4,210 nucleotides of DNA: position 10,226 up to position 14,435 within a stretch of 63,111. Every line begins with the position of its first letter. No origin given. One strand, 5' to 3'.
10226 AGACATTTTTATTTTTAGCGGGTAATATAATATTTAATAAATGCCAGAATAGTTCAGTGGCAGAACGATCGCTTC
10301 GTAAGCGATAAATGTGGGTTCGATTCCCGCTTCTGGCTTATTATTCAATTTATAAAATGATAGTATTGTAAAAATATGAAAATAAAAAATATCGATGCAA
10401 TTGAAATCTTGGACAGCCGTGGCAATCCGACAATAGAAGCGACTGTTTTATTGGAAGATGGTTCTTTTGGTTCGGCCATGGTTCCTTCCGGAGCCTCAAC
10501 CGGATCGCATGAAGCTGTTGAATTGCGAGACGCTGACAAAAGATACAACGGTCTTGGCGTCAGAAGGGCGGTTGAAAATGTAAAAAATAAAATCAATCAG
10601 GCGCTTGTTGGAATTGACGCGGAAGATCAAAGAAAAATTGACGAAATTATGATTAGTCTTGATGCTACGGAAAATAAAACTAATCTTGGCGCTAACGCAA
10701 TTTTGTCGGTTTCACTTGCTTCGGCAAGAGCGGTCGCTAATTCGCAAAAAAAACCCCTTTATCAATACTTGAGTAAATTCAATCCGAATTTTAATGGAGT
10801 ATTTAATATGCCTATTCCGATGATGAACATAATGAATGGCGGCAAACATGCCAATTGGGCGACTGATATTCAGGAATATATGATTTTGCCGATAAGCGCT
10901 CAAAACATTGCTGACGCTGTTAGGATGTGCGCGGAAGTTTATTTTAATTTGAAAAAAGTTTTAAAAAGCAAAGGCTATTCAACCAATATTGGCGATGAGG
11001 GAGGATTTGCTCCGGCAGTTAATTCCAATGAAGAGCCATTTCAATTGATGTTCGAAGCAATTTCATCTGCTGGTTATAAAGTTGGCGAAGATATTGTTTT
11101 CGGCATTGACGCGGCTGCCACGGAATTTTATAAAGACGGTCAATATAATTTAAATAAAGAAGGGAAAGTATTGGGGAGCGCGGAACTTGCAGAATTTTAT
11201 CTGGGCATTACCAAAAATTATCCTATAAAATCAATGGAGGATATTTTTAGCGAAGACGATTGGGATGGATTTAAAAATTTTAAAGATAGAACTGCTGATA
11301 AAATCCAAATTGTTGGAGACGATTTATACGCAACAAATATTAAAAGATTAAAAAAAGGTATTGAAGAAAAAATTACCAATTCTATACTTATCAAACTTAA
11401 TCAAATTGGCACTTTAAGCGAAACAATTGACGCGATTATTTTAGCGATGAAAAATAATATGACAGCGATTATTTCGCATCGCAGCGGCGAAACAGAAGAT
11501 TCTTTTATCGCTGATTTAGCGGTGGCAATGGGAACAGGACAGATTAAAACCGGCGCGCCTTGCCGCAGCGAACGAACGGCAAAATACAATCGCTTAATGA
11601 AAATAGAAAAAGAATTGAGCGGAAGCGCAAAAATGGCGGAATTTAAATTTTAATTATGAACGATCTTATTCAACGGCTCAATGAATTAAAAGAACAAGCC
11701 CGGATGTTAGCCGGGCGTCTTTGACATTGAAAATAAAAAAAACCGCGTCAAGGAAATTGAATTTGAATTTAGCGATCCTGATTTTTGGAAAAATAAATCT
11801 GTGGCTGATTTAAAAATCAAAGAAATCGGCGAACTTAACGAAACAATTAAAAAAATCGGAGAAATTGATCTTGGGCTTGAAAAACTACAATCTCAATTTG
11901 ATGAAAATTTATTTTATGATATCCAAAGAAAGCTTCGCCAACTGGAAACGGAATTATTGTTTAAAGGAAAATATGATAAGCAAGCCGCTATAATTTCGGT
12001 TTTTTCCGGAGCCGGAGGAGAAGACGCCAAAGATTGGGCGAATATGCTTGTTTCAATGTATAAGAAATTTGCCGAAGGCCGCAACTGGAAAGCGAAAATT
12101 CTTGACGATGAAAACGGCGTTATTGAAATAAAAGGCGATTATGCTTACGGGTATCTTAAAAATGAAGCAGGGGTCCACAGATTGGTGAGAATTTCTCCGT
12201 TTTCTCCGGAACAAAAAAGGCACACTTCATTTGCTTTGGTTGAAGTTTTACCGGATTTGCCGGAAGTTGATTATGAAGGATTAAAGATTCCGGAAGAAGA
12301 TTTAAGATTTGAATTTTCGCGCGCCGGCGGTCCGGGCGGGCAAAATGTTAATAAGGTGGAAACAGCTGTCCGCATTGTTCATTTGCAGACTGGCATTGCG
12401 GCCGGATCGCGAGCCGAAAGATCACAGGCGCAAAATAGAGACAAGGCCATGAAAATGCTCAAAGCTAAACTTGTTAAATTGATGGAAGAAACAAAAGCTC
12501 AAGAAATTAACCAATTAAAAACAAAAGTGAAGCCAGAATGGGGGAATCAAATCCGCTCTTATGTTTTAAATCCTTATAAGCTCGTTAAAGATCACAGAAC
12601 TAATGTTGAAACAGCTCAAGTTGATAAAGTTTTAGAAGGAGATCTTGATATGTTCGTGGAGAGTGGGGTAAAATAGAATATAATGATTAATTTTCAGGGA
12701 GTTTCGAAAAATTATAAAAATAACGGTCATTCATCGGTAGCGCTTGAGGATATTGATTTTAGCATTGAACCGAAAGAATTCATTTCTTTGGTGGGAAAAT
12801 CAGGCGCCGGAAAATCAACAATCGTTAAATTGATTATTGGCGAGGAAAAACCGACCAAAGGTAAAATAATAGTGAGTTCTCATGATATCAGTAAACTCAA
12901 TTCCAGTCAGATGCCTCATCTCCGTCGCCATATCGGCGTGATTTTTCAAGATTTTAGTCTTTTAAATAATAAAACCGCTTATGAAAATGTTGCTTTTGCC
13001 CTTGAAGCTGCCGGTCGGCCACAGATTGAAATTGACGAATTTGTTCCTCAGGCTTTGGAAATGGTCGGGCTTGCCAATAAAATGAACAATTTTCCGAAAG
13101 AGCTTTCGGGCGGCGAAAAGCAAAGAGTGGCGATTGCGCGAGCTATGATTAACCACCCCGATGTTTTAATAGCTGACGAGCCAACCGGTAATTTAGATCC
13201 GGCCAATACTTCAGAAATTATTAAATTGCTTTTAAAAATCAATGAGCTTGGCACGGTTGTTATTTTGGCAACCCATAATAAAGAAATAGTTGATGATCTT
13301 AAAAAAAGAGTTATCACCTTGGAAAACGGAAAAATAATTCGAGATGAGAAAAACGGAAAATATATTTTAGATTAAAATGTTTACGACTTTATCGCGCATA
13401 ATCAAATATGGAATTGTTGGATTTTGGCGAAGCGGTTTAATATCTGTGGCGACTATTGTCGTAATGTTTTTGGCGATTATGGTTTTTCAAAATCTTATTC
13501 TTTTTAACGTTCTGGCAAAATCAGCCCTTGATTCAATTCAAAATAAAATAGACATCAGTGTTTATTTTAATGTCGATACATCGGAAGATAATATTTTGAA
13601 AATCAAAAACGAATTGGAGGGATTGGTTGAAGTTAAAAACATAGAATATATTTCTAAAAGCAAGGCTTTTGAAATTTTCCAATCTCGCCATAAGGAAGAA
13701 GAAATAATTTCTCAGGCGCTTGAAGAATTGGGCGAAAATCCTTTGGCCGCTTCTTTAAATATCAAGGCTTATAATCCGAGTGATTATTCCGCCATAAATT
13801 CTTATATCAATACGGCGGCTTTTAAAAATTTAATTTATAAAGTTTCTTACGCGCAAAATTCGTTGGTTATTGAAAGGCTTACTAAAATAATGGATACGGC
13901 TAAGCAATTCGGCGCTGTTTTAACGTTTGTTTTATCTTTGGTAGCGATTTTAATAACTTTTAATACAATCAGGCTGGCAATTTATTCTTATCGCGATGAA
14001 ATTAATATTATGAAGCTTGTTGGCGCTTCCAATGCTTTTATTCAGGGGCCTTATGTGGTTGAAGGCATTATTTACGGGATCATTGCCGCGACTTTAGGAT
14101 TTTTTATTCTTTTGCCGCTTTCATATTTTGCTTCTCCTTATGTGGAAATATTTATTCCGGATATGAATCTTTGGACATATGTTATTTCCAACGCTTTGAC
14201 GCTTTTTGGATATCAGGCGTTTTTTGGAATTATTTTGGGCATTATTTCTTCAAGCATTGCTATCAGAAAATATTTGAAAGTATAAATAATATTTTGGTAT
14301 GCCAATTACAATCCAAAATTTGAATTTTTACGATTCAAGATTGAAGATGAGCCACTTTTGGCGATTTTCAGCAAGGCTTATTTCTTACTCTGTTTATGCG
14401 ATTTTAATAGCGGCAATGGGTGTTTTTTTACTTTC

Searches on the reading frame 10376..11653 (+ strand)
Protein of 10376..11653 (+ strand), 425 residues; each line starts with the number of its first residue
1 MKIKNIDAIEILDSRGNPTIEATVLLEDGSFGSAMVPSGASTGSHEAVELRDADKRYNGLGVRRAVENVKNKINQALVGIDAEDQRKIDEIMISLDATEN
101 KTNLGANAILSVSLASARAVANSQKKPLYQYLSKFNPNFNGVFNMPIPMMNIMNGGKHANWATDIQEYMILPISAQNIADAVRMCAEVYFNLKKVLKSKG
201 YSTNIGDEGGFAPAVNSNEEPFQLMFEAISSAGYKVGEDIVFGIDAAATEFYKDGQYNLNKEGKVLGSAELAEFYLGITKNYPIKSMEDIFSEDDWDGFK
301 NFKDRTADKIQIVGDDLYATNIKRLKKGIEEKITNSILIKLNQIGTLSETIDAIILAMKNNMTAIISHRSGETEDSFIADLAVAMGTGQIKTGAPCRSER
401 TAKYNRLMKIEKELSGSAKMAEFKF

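Call 88: search_protein_families(library=pfam, proteins=[window:10376-11653:+], max_evalue=0.00001)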
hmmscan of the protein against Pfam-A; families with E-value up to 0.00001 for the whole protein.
window:10376-11653:+ (425 aa): 2 families
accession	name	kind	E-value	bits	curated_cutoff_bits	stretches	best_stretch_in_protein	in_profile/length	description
PF00113.28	Enolase_C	-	1e-114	383.2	21.5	1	144-421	3-288/296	Enolase, C-terminal TIM barrel domain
PF03952.21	Enolase_N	-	5.9e-56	188.7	35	1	3-132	1-131/131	Enolase, N-terminal domain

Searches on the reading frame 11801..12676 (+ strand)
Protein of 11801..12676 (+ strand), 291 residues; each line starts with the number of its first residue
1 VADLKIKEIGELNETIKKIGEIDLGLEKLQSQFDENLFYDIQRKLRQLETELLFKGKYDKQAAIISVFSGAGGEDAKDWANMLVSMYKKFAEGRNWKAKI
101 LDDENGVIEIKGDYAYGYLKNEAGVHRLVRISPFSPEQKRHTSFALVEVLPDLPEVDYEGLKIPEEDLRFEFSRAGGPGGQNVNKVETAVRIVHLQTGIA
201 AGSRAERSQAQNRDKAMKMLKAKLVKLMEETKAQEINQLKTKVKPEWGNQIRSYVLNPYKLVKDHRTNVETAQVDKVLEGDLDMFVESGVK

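Call 89: search_protein_families(library=pfam, proteins=[window:11801-12676:+], max_evalue=0.00001)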
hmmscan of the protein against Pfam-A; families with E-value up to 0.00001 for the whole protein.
window:11801-12676:+ (291 aa): 2 families
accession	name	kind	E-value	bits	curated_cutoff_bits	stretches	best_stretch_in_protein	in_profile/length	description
PF00472.26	RF-1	-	1.5e-35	122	35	1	161-266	5-116/116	RF-1 domain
PF03462.23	PCRF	-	2.1e-35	122.7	24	1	15-147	47-194/194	PCRF domain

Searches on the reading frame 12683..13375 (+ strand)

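Call 89: search_protein_families(library=pfam, proteins=[window:12683-13375:+], max_evalue=0.00001)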
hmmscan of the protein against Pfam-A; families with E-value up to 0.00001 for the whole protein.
window:12683-13375:+ (230 aa): 3 families
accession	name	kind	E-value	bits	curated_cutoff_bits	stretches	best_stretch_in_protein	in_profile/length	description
PF00005.33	ABC_tran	-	9.2e-39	133.6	25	1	21-168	1-136/137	ABC transporter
PF02463.25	SMC_N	-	1.8e-07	31.2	40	1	25-209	19-208/220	RecF/RecN/SMC N terminal domain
PF13304.12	AAA_21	-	1e-06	29.5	27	0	159-204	258-304/304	AAA domain, putative AbiEii toxin, Type IV TA system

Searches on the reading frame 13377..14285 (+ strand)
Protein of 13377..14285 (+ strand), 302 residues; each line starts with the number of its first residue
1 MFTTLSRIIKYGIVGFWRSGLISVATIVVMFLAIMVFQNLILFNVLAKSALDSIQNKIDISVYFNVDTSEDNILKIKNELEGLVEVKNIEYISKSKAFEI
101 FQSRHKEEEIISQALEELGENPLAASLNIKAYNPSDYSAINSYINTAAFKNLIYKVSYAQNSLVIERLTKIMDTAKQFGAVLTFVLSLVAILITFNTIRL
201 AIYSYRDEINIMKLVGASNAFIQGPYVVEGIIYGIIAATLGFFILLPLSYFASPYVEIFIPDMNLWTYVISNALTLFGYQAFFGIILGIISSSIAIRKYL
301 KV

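Call 89: search_protein_families(library=pfam, proteins=[window:13377-14285:+], max_evalue=0.00001)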
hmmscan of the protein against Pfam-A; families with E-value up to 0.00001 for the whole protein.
window:13377-14285:+ (302 aa): 2 families
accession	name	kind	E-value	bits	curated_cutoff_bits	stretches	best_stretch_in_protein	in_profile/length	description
PF18075.7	FtsX_ECD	-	3.7e-15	56.7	23.5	1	59-146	2-89/96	FtsX extracellular domain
PF02687.27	FtsX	-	5.5e-12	46.2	25.5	1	181-300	2-116/120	FtsX-like permease C-terminal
